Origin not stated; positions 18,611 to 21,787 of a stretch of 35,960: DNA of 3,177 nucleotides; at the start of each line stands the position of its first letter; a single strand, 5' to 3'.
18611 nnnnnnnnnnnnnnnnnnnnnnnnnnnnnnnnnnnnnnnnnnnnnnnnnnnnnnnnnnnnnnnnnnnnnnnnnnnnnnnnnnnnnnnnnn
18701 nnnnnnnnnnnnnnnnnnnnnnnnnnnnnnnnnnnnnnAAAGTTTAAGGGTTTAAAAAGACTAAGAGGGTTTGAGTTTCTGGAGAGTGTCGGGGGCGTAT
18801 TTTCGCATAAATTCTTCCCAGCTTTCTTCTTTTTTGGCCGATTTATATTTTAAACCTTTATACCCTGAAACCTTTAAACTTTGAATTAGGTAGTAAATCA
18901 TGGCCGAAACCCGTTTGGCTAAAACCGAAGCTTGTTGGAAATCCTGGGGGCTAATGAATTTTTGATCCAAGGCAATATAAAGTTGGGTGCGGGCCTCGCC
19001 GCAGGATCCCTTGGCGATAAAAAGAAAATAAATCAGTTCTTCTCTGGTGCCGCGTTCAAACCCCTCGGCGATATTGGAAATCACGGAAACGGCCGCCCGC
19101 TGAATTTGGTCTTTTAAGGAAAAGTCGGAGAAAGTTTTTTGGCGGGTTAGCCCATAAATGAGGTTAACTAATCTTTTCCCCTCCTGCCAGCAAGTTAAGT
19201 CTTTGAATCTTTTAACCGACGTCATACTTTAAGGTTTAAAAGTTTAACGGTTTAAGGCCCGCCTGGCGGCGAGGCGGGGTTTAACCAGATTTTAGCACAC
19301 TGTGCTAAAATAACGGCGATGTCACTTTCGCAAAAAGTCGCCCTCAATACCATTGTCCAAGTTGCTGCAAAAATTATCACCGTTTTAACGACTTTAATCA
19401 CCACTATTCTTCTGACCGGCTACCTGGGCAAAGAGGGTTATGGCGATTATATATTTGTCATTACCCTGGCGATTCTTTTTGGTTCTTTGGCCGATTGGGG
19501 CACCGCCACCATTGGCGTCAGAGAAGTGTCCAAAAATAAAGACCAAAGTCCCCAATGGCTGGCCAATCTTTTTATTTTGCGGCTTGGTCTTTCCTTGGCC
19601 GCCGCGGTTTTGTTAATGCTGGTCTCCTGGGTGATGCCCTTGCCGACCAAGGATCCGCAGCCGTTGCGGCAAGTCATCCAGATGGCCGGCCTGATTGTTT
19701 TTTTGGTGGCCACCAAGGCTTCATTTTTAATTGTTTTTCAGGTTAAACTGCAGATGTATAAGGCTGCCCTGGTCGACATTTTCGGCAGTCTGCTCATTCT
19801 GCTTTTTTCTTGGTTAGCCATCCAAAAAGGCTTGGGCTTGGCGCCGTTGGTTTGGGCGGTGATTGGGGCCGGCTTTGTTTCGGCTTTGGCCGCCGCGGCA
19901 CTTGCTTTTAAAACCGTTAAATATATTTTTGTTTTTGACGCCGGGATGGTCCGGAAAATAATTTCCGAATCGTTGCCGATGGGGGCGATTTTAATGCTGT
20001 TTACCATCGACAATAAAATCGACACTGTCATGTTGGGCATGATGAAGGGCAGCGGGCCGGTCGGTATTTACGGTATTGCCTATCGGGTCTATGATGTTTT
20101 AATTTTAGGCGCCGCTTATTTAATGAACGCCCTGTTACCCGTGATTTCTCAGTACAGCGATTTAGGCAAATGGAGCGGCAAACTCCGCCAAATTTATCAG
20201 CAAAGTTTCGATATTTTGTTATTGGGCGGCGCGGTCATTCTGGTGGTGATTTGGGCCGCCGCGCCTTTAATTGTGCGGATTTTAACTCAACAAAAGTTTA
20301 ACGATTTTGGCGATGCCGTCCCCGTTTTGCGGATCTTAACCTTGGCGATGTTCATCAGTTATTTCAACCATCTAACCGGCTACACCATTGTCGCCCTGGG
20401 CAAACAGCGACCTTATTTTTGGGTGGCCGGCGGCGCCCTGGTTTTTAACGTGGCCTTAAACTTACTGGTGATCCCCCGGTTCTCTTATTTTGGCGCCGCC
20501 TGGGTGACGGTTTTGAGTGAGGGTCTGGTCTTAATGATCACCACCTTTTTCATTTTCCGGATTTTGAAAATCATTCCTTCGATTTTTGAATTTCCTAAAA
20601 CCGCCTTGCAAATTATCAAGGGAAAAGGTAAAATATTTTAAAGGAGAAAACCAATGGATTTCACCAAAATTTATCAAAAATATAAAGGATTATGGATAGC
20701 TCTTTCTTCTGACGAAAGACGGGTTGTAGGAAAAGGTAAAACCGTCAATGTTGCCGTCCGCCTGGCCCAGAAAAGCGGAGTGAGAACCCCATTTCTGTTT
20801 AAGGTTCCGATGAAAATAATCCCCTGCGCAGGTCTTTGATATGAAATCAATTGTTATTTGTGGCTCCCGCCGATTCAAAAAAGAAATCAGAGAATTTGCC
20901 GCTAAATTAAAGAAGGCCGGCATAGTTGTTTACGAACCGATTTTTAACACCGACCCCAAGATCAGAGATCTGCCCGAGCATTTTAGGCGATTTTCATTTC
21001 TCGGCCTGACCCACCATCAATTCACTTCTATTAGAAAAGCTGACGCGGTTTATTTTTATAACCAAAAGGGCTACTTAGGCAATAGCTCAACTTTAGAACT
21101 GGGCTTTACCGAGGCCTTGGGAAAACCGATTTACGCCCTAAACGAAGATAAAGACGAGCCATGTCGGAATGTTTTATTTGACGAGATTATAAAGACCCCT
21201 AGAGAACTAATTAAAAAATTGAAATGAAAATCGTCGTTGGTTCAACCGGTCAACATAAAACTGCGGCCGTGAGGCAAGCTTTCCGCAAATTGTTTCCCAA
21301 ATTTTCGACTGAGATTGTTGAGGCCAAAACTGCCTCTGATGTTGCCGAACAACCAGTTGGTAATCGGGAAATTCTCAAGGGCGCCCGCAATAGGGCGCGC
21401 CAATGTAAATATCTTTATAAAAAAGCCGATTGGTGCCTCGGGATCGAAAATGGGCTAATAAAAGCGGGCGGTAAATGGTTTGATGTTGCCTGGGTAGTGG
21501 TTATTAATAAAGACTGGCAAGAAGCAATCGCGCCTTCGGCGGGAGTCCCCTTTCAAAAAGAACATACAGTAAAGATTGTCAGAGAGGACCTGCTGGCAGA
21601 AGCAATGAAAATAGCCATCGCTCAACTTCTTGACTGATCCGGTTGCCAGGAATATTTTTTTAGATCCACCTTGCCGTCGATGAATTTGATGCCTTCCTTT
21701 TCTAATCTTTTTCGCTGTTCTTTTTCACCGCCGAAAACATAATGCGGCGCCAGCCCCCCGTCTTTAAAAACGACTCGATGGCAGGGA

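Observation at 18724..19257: Second four-helix-bundle gene bracketed by 8-bp periodic arrays, with a complementary array inside its own 3' coding end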

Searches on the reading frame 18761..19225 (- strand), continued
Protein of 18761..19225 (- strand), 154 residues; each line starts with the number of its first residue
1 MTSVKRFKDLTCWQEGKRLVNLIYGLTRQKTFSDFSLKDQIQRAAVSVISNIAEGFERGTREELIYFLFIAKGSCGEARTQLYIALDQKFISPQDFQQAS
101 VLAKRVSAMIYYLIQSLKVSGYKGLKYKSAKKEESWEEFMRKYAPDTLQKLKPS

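Call 55: find_encoding_contigs(protein=P0023, flank=2000, max_places=2)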
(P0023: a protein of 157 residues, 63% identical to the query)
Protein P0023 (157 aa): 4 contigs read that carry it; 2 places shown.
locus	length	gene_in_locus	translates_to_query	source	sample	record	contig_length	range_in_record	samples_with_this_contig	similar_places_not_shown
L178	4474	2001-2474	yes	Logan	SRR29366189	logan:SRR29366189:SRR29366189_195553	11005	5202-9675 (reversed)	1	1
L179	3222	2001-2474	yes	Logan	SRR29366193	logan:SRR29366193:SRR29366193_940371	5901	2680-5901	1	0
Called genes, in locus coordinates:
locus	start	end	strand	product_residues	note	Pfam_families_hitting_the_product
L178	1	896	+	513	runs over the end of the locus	PF00133:tRNA-synt_1 (weak), PF09334:tRNA-synt_1g, PF00133:tRNA-synt_1, PF01406:tRNA-synt_1e (weak), PF08264:Anticodon_1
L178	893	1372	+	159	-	PF14512:TM1586_NiRdase (faint), PF00881:Nitroreductase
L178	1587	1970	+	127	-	PF14534:DUF4440 (weak)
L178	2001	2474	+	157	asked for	PF05635:23S_rRNA_IVP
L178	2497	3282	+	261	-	PF01026:TatD_DNase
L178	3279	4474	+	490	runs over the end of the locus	PF13632:Glyco_trans_2_3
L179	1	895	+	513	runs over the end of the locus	PF00133:tRNA-synt_1 (weak), PF09334:tRNA-synt_1g, PF00133:tRNA-synt_1, PF01406:tRNA-synt_1e (weak), PF08264:Anticodon_1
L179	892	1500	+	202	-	PF00881:Nitroreductase, PF14512:TM1586_NiRdase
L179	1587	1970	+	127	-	PF14534:DUF4440 (weak)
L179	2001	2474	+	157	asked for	PF05635:23S_rRNA_IVP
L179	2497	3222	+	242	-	?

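Call 66: search_solved_structures(query=window:18761-19225:-, max_evalue=0.01)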
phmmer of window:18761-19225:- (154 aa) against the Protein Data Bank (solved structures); distinct sequences matched with E-value up to 0.01: 1.
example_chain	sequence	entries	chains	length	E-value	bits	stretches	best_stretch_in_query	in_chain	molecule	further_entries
2gsc_A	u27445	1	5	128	8.5e-12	48.4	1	8-117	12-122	Putative uncharacterized protein XCC0516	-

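Call 67: search_protein_families(library=padloc, proteins=[window:18761-19225:-], max_evalue=0.01)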
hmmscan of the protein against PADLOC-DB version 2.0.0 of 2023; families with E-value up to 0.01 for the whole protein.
window:18761-19225:- (154 aa): 0 families

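Call 92: find_related_loci(query=A1, collection=viral_contigs, flank=1500)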
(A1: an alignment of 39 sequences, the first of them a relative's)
Query A1 (154 aa) in viral_contigs; peptide patterns used: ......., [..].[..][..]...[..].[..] (x = any residue, [..] = any of these).
50 stretches matched a pattern; 8 encode a relative of the query (tblastn E <= 1e-3); 8 distinct loci.
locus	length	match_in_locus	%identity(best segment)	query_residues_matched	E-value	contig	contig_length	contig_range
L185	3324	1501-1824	42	6-108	2e-19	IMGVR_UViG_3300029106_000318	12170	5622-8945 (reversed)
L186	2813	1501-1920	32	1-137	7e-19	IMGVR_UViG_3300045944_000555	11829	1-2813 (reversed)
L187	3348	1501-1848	34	3-117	1e-15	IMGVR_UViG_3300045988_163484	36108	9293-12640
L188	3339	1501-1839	37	7-118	2e-15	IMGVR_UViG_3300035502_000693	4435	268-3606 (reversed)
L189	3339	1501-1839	37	7-118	2e-15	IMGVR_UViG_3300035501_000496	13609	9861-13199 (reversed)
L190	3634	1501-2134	50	4-115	2e-14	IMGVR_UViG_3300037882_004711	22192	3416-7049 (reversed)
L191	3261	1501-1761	43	7-92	5e-14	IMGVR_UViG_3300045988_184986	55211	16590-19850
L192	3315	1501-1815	32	7-110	3e-11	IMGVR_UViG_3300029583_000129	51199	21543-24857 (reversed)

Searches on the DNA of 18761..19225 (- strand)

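Call 41: search_rna_families(sources=[L092, L106, L153, L014, L053, L071, L115, L144, L146, L155, L159, L160, L002, L087, L098, L130, L132, L084, L109, L064], threshold=gathering)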
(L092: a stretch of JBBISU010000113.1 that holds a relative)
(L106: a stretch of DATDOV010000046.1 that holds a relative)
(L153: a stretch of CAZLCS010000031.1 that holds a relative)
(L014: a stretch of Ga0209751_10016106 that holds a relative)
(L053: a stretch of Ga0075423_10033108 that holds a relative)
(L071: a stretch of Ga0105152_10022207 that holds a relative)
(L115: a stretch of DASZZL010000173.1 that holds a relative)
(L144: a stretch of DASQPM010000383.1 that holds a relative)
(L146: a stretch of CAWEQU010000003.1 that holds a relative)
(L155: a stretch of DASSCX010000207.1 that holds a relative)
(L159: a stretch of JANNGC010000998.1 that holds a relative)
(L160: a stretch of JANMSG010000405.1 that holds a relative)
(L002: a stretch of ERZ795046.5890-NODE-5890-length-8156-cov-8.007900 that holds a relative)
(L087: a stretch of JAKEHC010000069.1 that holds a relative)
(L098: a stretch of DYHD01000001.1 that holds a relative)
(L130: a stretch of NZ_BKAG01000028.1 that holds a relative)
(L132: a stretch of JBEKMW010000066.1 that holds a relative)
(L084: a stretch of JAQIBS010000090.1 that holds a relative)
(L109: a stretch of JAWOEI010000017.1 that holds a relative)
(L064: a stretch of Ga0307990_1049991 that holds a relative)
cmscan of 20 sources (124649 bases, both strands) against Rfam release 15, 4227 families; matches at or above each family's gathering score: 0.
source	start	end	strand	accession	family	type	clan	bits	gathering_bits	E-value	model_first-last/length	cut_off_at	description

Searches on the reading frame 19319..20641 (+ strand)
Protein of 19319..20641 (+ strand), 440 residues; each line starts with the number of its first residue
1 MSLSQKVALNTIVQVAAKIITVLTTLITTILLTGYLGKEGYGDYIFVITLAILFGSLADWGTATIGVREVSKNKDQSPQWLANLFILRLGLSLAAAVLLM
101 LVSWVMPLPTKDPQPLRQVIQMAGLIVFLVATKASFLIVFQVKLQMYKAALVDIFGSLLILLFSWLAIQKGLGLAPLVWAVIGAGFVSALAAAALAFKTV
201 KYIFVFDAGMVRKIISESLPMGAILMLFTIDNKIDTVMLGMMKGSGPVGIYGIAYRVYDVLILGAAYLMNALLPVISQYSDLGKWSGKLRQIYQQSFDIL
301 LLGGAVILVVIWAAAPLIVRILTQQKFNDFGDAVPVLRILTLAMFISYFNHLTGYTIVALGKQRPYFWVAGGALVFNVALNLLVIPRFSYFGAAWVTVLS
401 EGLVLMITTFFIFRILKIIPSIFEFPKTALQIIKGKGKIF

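Call 9: search_protein_families(library=pfam, proteins=[window:19319-20641:+], max_evalue=0.01)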
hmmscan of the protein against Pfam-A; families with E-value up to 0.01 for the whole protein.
window:19319-20641:+ (440 aa): 2 families
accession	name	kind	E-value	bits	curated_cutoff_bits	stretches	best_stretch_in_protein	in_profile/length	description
PF01943.22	Polysacc_synt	-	7.8e-26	91.5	28.2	1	10-279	4-273/274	Polysaccharide biosynthesis protein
PF01554.23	MatE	-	2.2e-11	44.2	24.9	1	220-382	1-160/161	MatE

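Call 86: find_homologous_proteins(query=window:19319-20641:+, max_evalue=1e-30)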
Query window:19319-20641:+ (440 aa): 227 proteins with E <= 1e-30 among 8000 candidates; the best 120 are listed.
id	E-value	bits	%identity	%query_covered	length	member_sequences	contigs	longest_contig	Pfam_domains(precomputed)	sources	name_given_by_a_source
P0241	9.1e-272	919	100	100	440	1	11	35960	PF01943.23,PF01554.24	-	-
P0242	3.4e-214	730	79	100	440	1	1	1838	PF01943.23,PF01554.24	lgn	-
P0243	6.5e-182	623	69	100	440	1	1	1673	PF01943.23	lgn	-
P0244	4.3e-178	611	68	100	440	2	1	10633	PF01943.23,PF01554.24,PF13440.12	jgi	jgi:O-antigen/teichoic acid export membrane protein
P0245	8.8e-178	610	68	100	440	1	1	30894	PF01943.23,PF01554.24,PF13440.12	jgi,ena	-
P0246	2.3e-177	608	68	100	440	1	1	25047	PF01943.23,PF01554.24,PF13440.12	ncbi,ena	-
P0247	2.3e-177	608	68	100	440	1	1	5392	PF01943.23,PF01554.24,PF13440.12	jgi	-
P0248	2.8e-177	608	68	100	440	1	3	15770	PF01943.23,PF01554.24,PF13440.12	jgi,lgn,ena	-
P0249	2.9e-177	608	68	100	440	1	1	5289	PF01943.23,PF01554.24,PF13440.12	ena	-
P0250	7.2e-177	607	68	100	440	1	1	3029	PF01943.23,PF01554.24,PF13440.12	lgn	-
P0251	1.1e-176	606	68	100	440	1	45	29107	PF01943.23,PF01554.24,PF13440.12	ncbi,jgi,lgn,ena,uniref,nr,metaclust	ncbi:hypothetical protein CO054_01610 [Candidatus Shapirobacteria bacterium CG_4_9_14_0_2_um_filter_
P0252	1.4e-176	606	68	100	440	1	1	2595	PF01943.23,PF01554.24,PF13440.12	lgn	-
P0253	1.5e-176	606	68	100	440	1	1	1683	PF01943.23,PF01554.24,PF13440.12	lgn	-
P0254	5.4e-176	604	67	100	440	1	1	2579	PF01943.23,PF01554.24,PF13440.12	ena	-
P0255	3.2e-175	601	67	100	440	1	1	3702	PF01943.23,PF01554.24,PF13440.12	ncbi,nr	ncbi:MAG: polysaccharide biosynthesis protein [Microgenomates group bacterium LiPW_31]|nr:MAG: polys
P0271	1.5e-157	543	63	100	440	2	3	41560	PF01943.23,PF01554.24,PF13440.12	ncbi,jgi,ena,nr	ncbi:MAG TPA: flippase [Nevskiaceae bacterium]|nr:flippase [Nevskiaceae bacterium]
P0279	1.6e-155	537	58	100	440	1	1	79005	PF01943.23,PF01554.24,PF13440.12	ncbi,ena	-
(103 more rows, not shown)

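Call 87: find_encoding_contigs(protein=P0271, flank=2500, max_places=1)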
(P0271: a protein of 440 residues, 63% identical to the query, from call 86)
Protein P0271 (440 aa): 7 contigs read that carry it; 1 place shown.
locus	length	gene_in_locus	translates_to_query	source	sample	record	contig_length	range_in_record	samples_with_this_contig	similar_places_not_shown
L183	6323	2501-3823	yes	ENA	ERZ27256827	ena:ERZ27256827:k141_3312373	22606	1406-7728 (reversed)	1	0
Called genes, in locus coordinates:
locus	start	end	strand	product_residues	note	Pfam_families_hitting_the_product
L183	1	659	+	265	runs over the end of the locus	PF02096:60KD_IMP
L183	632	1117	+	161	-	PF13083:KH_KhpA-B, PF01424:R3H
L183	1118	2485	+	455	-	PF04932:Wzy_C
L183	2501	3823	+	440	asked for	PF01943:Polysacc_synt, PF13440:Polysacc_synt_3, PF01554:MatE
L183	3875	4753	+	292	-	PF14257:DUF4349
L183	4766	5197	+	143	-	PF00075:RNase_H, PF13456:RVT_3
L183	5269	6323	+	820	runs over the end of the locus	?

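Call 88: find_encoding_contigs(protein=P0279, flank=2500, max_places=1)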
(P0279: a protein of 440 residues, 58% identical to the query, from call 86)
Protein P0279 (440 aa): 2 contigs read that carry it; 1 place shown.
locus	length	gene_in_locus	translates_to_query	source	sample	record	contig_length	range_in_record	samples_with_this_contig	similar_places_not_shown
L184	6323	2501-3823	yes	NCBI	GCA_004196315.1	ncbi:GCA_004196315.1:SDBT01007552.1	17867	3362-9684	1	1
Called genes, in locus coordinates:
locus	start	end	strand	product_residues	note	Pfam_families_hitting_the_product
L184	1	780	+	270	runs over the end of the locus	PF02096:60KD_IMP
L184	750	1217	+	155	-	PF13083:KH_KhpA-B, PF01424:R3H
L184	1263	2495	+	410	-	PF04932:Wzy_C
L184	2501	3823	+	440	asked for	PF01943:Polysacc_synt, PF13440:Polysacc_synt_3, PF01554:MatE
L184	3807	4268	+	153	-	PF00075:RNase_H, PF13456:RVT_3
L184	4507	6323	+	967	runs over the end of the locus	PF01073:3Beta_HSD, PF01370:Epimerase, PF04321:RmlD_sub_bind, PF16363:GDP_Man_Dehyd, PF13196:DUF4012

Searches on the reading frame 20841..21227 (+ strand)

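Call 79: search_protein_families(library=pfam, proteins=[window:20841-21227:+], max_evalue=0.001)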
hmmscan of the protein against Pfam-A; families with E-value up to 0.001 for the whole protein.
window:20841-21227:+ (128 aa): 1 family
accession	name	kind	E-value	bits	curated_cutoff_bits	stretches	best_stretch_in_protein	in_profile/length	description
PF05014.21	Nuc_deoxyrib_tr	-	6.2e-06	26.8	28.8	1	14-106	15-102/117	Nucleoside 2-deoxyribosyltransferase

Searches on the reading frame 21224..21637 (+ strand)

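Call 79: search_protein_families(library=pfam, proteins=[window:21224-21637:+], max_evalue=0.001)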
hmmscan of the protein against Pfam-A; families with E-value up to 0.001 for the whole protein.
window:21224-21637:+ (137 aa): 1 family
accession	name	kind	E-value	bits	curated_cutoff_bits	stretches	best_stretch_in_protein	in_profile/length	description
PF01931.24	NTPase_I-T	-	2.6e-27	96.1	25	1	6-130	1-122/162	Protein of unknown function DUF84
